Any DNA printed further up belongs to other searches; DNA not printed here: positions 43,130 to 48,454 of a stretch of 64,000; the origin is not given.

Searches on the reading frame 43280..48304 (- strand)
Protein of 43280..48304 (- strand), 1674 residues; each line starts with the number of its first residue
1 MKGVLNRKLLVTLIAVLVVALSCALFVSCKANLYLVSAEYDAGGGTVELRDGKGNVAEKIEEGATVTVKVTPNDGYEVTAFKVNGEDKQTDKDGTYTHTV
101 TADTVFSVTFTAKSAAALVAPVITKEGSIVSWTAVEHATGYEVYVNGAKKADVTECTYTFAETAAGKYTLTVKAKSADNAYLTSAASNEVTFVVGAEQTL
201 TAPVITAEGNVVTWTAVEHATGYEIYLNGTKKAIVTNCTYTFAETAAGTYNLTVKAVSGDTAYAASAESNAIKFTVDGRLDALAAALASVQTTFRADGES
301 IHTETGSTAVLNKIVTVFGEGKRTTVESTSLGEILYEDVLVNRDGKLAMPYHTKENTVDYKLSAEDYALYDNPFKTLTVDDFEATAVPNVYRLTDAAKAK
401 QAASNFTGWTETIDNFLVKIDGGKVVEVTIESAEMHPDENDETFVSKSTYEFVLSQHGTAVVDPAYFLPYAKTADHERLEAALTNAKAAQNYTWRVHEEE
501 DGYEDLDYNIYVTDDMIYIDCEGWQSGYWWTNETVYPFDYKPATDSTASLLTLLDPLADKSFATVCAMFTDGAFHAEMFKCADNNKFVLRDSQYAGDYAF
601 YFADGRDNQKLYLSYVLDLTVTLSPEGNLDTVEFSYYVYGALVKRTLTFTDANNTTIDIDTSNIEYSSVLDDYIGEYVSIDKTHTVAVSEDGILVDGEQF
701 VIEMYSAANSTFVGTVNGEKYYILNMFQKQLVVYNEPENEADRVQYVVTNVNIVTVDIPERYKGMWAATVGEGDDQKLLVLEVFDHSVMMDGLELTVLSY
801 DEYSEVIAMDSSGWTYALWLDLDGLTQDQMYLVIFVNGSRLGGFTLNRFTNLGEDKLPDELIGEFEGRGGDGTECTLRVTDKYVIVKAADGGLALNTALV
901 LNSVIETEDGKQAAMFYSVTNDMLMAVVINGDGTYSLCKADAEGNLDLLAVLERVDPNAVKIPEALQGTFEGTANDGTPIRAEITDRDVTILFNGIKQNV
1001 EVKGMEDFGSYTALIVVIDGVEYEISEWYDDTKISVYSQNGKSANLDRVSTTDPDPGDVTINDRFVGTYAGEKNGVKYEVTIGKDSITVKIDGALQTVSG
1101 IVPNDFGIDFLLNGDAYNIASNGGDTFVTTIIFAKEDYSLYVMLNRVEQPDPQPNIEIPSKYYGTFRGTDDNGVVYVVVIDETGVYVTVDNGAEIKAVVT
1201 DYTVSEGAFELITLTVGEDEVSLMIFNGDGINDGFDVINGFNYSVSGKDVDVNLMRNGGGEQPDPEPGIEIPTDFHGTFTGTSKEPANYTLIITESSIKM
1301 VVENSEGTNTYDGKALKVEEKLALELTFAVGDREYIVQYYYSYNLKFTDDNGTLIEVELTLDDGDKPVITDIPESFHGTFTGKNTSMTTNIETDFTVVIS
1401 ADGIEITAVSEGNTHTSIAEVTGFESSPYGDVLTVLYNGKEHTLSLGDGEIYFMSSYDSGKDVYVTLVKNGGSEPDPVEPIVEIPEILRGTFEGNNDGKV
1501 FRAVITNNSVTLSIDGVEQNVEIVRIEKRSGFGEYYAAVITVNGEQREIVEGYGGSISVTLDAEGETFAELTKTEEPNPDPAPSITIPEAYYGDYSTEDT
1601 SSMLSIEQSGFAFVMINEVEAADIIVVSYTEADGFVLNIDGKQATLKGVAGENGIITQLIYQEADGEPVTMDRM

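Call 56: search_protein_families(library=pfam, proteins=[window:43280-48304:-], max_evalue=0.01)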
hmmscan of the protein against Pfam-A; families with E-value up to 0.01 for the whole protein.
window:43280-48304:- (1674 aa): 8 families
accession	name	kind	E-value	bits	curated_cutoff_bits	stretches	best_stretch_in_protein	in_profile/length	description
PF11008.14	DUF2846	-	9.6e-10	38.9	34.3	2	134-195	17-78/92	Protein of unknown function (DUF2846)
PF23623.1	GBD_IRG7_N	-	3.2e-05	24.5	27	0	138-184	45-90/95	IRG7 N-terminal galactose binding domain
PF24421.1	Ig_J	-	6.2e-05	23.5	29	0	149-178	59-88/104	Tip attachment protein J, Ig-like domain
PF18998.6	Flg_new_2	-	8.7e-05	22.9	23.6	1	43-113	9-72/73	Divergent InlB B-repeat domain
PF07495.19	Y_Y_Y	-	0.00048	20.4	26.6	0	157-180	29-52/65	Y_Y_Y domain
PF00041.27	fn3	-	0.0026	18.4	25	0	204-269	10-81/84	Fibronectin type III domain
PF17735.7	BslA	-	0.0033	17.8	38.7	0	190-246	47-102/121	Biofilm surface layer A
PF25523.1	Ig_RIMBP2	-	0.0086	16.5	27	0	137-185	39-94/105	RIMBP2-like, immunoglobulin-like domain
